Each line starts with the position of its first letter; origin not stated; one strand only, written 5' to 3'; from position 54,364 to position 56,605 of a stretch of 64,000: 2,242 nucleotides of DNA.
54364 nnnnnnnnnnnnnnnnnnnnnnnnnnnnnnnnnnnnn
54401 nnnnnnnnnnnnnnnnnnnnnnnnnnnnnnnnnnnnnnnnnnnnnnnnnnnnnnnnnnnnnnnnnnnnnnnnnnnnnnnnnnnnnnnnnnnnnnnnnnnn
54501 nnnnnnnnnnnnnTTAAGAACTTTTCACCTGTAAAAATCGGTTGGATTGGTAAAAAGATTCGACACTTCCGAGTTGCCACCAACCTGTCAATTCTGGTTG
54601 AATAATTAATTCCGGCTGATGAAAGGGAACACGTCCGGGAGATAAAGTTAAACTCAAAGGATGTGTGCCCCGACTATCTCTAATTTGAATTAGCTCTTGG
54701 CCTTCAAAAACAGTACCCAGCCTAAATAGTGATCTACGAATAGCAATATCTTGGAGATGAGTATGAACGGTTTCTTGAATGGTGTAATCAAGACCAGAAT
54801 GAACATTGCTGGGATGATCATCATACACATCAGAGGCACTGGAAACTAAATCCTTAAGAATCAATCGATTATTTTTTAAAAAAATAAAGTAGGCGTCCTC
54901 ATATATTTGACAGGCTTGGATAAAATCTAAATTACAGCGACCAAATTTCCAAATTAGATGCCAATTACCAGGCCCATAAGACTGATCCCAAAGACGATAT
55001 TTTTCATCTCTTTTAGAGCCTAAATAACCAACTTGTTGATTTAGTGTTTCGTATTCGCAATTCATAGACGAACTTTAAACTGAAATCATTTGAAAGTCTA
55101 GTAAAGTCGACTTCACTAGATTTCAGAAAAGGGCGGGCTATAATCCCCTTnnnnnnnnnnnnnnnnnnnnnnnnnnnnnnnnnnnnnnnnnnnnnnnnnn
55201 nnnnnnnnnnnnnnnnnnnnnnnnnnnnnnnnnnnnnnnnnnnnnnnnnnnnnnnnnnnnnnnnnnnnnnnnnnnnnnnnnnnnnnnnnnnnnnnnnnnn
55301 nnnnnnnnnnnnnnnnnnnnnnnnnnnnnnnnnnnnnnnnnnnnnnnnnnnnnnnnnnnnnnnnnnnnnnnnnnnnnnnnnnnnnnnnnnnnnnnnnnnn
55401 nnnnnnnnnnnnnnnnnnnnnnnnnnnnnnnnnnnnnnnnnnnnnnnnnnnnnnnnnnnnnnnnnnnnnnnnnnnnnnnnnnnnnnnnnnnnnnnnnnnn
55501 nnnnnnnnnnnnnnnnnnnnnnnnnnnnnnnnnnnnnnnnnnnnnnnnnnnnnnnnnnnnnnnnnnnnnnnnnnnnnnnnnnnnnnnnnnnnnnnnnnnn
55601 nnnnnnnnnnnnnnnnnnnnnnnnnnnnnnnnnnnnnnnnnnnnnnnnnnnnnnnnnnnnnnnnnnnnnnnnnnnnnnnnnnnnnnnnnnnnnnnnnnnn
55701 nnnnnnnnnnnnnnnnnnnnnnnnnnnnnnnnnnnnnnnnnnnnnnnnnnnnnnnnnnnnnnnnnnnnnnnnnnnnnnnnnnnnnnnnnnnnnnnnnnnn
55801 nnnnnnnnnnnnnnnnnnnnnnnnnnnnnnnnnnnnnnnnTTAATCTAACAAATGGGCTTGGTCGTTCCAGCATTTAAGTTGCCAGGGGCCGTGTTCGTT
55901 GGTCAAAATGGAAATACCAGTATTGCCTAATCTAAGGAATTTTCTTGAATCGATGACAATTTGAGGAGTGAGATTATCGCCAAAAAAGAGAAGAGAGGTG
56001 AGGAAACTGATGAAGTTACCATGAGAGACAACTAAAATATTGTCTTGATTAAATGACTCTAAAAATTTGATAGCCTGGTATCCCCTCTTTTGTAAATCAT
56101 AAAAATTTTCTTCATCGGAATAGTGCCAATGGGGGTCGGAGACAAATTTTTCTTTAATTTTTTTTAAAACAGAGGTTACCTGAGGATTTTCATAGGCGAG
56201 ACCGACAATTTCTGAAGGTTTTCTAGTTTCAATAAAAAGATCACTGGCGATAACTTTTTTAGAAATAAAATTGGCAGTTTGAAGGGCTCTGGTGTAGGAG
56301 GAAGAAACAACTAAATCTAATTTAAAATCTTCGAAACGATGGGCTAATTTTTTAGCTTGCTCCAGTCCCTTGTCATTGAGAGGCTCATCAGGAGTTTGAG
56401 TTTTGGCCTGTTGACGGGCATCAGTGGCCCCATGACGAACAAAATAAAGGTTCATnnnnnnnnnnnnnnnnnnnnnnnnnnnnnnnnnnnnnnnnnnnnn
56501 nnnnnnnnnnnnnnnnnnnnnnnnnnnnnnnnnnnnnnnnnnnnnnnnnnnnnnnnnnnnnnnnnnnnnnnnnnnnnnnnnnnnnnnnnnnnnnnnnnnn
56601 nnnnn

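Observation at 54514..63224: NUDIX-dense module with two paralogous wHTH-NUDIX fusion regulators sharing a palindromic operator, plus NUDIX/His-phosphatase and NUDIX/HD gene pairs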

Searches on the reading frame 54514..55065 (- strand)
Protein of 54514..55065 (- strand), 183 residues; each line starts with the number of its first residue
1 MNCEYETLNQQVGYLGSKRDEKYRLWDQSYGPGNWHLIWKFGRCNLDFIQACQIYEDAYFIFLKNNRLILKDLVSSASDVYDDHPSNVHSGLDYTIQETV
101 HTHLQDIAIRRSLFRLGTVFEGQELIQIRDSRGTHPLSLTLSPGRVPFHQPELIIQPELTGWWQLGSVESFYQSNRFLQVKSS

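Call 3: search_protein_families(library=pfam, proteins=[window:54514-55065:-], max_evalue=0.01)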
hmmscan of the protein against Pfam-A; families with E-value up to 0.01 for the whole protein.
window:54514-55065:- (183 aa): 0 families

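Call 8: search_protein_families(library=ncbifam, proteins=[window:54514-55065:-], max_evalue=0.01)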
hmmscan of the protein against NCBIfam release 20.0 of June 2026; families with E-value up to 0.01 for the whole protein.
window:54514-55065:- (183 aa): 0 families

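Call 38: search_solved_structures(query=window:54514-55065:-, max_evalue=10)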
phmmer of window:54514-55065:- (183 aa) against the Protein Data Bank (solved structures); distinct sequences matched with E-value up to 10: 6.
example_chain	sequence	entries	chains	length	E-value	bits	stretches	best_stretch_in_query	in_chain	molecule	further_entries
4kvo_A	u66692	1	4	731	0.081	15.6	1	34-76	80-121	N-terminal acetyltransferase A complex subunit nat1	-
4kvm_A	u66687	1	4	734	0.081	15.6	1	34-76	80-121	N-terminal acetyltransferase A complex subunit nat1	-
2lk4_A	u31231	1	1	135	1.7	11.2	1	51-114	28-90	Protein-tyrosine kinase 2-beta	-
4r32_A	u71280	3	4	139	1.8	11.1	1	51-114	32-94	Protein-tyrosine kinase 2-beta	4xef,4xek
3gm1_A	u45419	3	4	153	1.9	11.1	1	51-113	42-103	Protein tyrosine kinase 2 beta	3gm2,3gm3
3u3f_A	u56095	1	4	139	1.9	11.1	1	51-113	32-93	Protein-tyrosine kinase 2-beta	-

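Call 42: find_homologous_proteins(query=window:54514-55065:-)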
Query window:54514-55065:- (183 aa): 431 proteins with E <= 0.001 among 450 candidates; the best 120 are listed.
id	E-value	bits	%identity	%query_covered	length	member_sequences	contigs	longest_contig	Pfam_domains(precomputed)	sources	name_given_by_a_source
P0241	3.3e-123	426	100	100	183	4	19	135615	-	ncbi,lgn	-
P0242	4.5e-76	273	66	98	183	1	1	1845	-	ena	-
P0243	1.0e-74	268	66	95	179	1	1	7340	-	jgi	-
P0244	1.3e-73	264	64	98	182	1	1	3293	-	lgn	-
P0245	3.9e-73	263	62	96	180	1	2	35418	-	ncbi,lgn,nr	ncbi:MAG: hypothetical protein HYT03_02465 [Candidatus Harrisonbacteria bacterium]|nr:hypothetical p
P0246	2.9e-72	260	65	94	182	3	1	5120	-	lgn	-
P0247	9.4e-72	258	63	95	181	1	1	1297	-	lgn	-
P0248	3.0e-71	257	60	98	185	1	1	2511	-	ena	-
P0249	3.9e-71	256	62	98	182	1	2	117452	-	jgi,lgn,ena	jgi:hypothetical protein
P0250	1.7e-70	254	63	93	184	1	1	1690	-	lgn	-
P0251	1.8e-70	254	63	95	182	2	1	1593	-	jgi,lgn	jgi:hypothetical protein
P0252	1.9e-70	254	64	94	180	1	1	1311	-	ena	-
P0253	3.5e-70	253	63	95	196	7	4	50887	-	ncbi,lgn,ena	-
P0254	1.1e-69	252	63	95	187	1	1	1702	-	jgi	-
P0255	1.6e-69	251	63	93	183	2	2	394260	-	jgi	-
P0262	8.7e-69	249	61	94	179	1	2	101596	-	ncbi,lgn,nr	ncbi:MAG: hypothetical protein HYX20_01690 [Candidatus Yanofskybacteria bacterium]|nr:hypothetical p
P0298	1.4e-65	238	64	92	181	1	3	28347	-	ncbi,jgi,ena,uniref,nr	ncbi:MAG: hypothetical protein US50_C0002G0025 [Candidatus Nomurabacteria bacterium GW2011_GWB1_37_5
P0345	8.9e-63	229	60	95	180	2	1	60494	-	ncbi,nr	ncbi:MAG TPA: hypothetical protein VLE72_01460 [Candidatus Saccharimonadales bacterium]|nr:hypotheti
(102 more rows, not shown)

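Call 60: predict_structure(alignment_id=A3)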
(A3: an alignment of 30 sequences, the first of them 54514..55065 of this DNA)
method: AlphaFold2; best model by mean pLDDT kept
length: 183 residues; sequences in the alignment: 30
mean_pLDDT: 94.9   pTM: 0.90
mean pLDDT of the five models: 94.9, 94.3, 94.2, 94.2, 94.1
residues with pLDDT >= 90: 164; 70-90: 17; 50-70: 1; < 50: 1
segments of 3 or more residues with pLDDT < 50: none
pLDDT, mean of each block of 10 residues (from residue 1): 85 92 97 97 97 98 99 98 93 86 92 98 96 93 98 98 97 98 89
secondary structure, 60 per line:
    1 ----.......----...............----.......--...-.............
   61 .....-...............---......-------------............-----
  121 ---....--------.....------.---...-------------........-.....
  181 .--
elements in order: E5-11 H16-30 E35-41 E44-46 H48-65 H67-76 E77-81 H85-90 H104-115 E124-127 H136-140 H168-174 E176-181

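Call 68: find_encoding_contigs(protein=P0262, flank=4000, max_places=1)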
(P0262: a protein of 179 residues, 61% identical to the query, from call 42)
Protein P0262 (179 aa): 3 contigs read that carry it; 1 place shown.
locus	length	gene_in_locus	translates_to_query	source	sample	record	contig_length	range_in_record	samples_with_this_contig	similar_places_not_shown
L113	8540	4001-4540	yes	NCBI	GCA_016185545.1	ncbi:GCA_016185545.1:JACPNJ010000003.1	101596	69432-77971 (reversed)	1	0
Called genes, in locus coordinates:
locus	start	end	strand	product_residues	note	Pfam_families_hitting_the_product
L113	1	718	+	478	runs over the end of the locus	PF00753:Lactamase_B, PF23023:Anti-Pycsar_Apyc1 (weak), PF12706:Lactamase_B_2 (weak), PF10996:Beta-Casp (weak)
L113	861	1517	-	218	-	-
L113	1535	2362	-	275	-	-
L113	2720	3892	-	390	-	PF21710:Spt6_S1 (faint), PF13509:S1_2 (faint), PF23459:S1_RRP5 (faint), PF00575:S1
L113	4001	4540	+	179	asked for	-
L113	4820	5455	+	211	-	PF13483:Lactamase_B_3, PF12706:Lactamase_B_2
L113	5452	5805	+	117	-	-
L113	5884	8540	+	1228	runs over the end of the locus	PF00521:DNA_topoisoIV, PF14890:Intein_splicing, PF00521:DNA_topoisoIV, PF03989:DNA_gyraseA_C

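Call 69: find_encoding_contigs(protein=P0345, flank=4000, max_places=1)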
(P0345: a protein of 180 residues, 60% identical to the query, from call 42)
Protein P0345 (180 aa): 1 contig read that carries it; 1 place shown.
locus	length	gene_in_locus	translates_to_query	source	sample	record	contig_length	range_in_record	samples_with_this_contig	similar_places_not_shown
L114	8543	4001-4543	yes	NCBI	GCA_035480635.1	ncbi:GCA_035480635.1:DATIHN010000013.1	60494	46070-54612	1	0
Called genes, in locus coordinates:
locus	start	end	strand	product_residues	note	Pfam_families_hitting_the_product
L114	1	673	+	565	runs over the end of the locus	-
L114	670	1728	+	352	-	PF00953:Glycos_transf_4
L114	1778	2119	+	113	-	-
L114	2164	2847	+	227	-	PF01386:Ribosomal_L25p, PF14693:Ribosomal_TL5_C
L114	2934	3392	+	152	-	-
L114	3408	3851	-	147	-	PF22811:Zn_ribbon_NrdR, PF03477:ATP-cone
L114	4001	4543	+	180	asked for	-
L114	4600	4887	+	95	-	-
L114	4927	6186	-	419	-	PF00817:IMS, PF11799:IMS_C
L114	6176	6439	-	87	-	-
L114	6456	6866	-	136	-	PF05635:23S_rRNA_IVP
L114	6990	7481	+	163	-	PF00856:SET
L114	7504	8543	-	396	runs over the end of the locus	PF05651:Diacid_rec (weak), PF17853:GGDEF_2, PF13556:HTH_30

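Call 70: find_encoding_contigs(protein=P0298, flank=4000, max_places=1)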
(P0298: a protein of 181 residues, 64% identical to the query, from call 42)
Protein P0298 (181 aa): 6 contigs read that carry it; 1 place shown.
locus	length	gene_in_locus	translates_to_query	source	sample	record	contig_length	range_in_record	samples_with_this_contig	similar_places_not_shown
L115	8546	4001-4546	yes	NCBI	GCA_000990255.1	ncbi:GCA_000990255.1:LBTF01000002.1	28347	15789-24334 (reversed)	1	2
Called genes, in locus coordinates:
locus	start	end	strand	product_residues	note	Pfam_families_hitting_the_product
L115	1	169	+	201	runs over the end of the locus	PF00717:Peptidase_S24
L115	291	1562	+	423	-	PF00817:IMS, PF11798:IMS_HHH (weak), PF11799:IMS_C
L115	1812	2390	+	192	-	-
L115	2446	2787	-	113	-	PF03819:MazG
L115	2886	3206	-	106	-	-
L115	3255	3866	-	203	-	-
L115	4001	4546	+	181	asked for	-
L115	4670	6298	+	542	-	PF00117:GATase, PF07722:Peptidase_C26, PF00733:Asn_synthase, PF02540:NAD_synthase (weak), PF01171:ATP_bind_3 (weak), PF06508:QueC (weak), PF00958:GMP_synt_C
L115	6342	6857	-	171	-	PF00293:NUDIX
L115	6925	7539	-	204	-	-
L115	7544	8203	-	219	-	PF04264:YceI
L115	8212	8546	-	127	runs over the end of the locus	PF01219:DAGK_prokar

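Call 71: search_protein_families(library=padloc, proteins=[window:54514-55065:-], max_evalue=0.01)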
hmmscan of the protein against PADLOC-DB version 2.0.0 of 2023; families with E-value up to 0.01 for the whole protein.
window:54514-55065:- (183 aa): 0 families

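Call 72: fold_search(model_id=the predicted structure, library=pdb)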
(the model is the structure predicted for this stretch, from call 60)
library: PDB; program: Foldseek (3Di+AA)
matches with E <= 10: 80; with E <= 0.001: 0
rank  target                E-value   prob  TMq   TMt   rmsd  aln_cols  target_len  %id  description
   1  7xbs                  1.2e+00  0.08  0.27  0.12  14.9       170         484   10  Crystal structure of the adenylation domain of CmnG (released 2023-03-01)
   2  4gdn_A                1.2e+00  0.03  0.20  0.13  16.0       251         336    8  Structure of FmtA-like protein (released 2012-10-03)
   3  7xbt                  1.3e+00  0.08  0.21  0.09  15.2       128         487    8  Crystal structure of the adenylation domain of CmnG in complex with AMP (released 2023-03-01)
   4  9wiq                  1.8e+00  0.01  0.15  0.10  19.3       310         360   10  Crystal structure of ADC-227 in the avibactam complex (50 mM for 4 hour) (released 2026-03-25)
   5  8jcv_2                1.9e+00  0.07  0.18  0.06   6.4        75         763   17  Cryo-EM structure of mGlu2-mGlu3 heterodimer in presence of LY341495 (dimerization mode II) (released 2023-06-21)
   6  2hph                  2.5e+00  0.08  0.23  0.15   4.7        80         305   12  High resolution structure of E. coli glucose/galactose binding protein bound with glucose (released 2007-03-20)
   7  1hn9_A                2.5e+00  0.03  0.23  0.15  16.0       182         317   10  CRYSTAL STRUCTURE OF BETA-KETOACYL-ACP SYNTHASE III (released 2000-12-27)
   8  9wir_A                2.5e+00  0.01  0.16  0.11  15.1       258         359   10  Crystal structure of ADC-227 in the avibactam complex (50 mM for 24 hour) (released 2026-03-25)
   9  3h5l_B                3.1e+00  0.06  0.19  0.10   7.7        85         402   16  Crystal structure of a putative branched-chain amino acid ABC transporter from Silicibacter pomeroyi (released 2009-05-05)
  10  8jd3_3                3.3e+00  0.04  0.20  0.06   8.1        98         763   10  Cryo-EM structure of Gi1-bound mGlu2-mGlu3 heterodimer (released 2023-06-21)
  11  3ipl_B                3.3e+00  0.02  0.18  0.10  14.8       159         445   13  CRYSTAL STRUCTURE OF o-succinylbenzoic acid-CoA ligase FROM Staphylococcus aureus subsp. aureus Mu50 (released 2009-08-25)
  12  9v1j_sr               3.5e+00  0.06  0.16  0.21   4.7        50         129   16  Cryo- EM structure of small subunit (body) of 75S ribosome with P- tRNA from Entamoeba histolytica (released 2025-10-08)
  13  3nzp_B                3.5e+00  0.01  0.16  0.08  14.8       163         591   14  Crystal Structure of the Biosynthetic Arginine decarboxylase SpeA from Campylobacter jejuni, Northeast Structural Geno (released 2010-09-01)
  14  7oyc_W2               3.7e+00  0.05  0.17  0.21   4.8        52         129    8  Cryo-EM structure of the Xenopus egg 80S ribosome (released 2022-07-20)
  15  3nzp_A                3.7e+00  0.01  0.17  0.08  14.8       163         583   14  Crystal Structure of the Biosynthetic Arginine decarboxylase SpeA from Campylobacter jejuni, Northeast Structural Geno (released 2010-09-01)
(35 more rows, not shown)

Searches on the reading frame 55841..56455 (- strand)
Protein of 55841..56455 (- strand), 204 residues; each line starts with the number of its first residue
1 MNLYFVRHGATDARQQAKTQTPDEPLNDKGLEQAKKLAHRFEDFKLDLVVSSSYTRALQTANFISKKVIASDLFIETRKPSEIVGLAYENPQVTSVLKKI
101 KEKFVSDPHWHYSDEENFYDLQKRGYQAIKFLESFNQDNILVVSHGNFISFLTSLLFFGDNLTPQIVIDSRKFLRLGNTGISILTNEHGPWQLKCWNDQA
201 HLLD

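Call 3: search_protein_families(library=pfam, proteins=[window:55841-56455:-], max_evalue=0.01)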
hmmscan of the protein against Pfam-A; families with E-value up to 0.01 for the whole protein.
window:55841-56455:- (204 aa): 1 family
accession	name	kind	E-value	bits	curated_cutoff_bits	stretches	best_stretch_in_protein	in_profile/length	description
PF00300.27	His_Phos_1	-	2e-29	103.1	21.7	1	3-198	1-193/194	Histidine phosphatase superfamily (branch 1)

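Call 8: search_protein_families(library=ncbifam, proteins=[window:55841-56455:-], max_evalue=0.01)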
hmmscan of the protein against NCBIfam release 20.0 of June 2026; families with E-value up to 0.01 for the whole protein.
window:55841-56455:- (204 aa): 17 families
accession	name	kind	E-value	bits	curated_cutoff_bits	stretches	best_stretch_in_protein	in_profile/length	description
TIGR03162.1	ribazole_cobC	equivalog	2.2e-17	63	162.9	1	3-154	1-153/176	alpha-ribazole phosphatase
NF011580.0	PRK15004.1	equivalog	7.9e-14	52.1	250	1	1-199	1-196/203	adenosylcobalamin/alpha-ribazole phosphatase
NF038349.1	dPGM_arch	equivalog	6.5e-13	49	225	1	5-160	3-153/194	2,3-diphosphoglycerate-dependent phosphoglycerate mutase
NF002901.0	PRK03482.1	equivalog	7.5e-11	42.1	261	1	2-196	3-194/215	2,3-diphosphoglycerate-dependent phosphoglycerate mutase GpmB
NF045917.1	PhserinePhPspA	equivalog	1.4e-10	41.2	350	1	2-149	3-154/211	phosphoserine phosphatase PspA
NF009994.0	PRK13463.1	equivalog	2e-10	40.8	277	1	3-153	5-159/203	phosphoserine phosphatase 1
TIGR00249.1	sixA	equivalog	1.4e-09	38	74.5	1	1-73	1-72/154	phosphohistidine phosphatase SixA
NF005567.0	PRK07238.1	equivalog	5e-09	36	326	1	3-152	180-333/378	bifunctional RNase H/acid phosphatase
TIGR03848.1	MSMEG_4193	subfamily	7.5e-09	35.3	203.85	1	4-150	3-157/204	MSMEG_4193 family putative phosphomutase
NF009993.0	PRK13462.1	equivalog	1.8e-07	31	226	1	3-194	8-189/203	acid phosphatase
TIGR01258.1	pgm_1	subfamily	3.5e-05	23.3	81.7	1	2-68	2-71/245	2,3-bisphosphoglycerate-dependent phosphoglycerate mutase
NF002217.0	PRK01112.1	equivalog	7.1e-05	22.3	320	1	3-62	4-64/228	2,3-bisphosphoglycerate-dependent phosphoglycerate mutase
NF010716.0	PRK14118.1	equivalog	8.2e-05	22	409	1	1-75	1-76/227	2,3-diphosphoglycerate-dependent phosphoglycerate mutase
NF002339.0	PRK01295.1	equivalog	0.00036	20.1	316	0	3-75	5-80/206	2,3-bisphosphoglycerate-dependent phosphoglycerate mutase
NF004841.0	PRK06193.1-1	equivalog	0.0018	17.6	178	1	23-63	95-137/232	hypothetical protein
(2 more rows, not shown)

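Call 71: search_protein_families(library=padloc, proteins=[window:55841-56455:-], max_evalue=0.01)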
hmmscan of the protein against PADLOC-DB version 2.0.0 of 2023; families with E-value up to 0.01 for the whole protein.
window:55841-56455:- (204 aa): 0 families
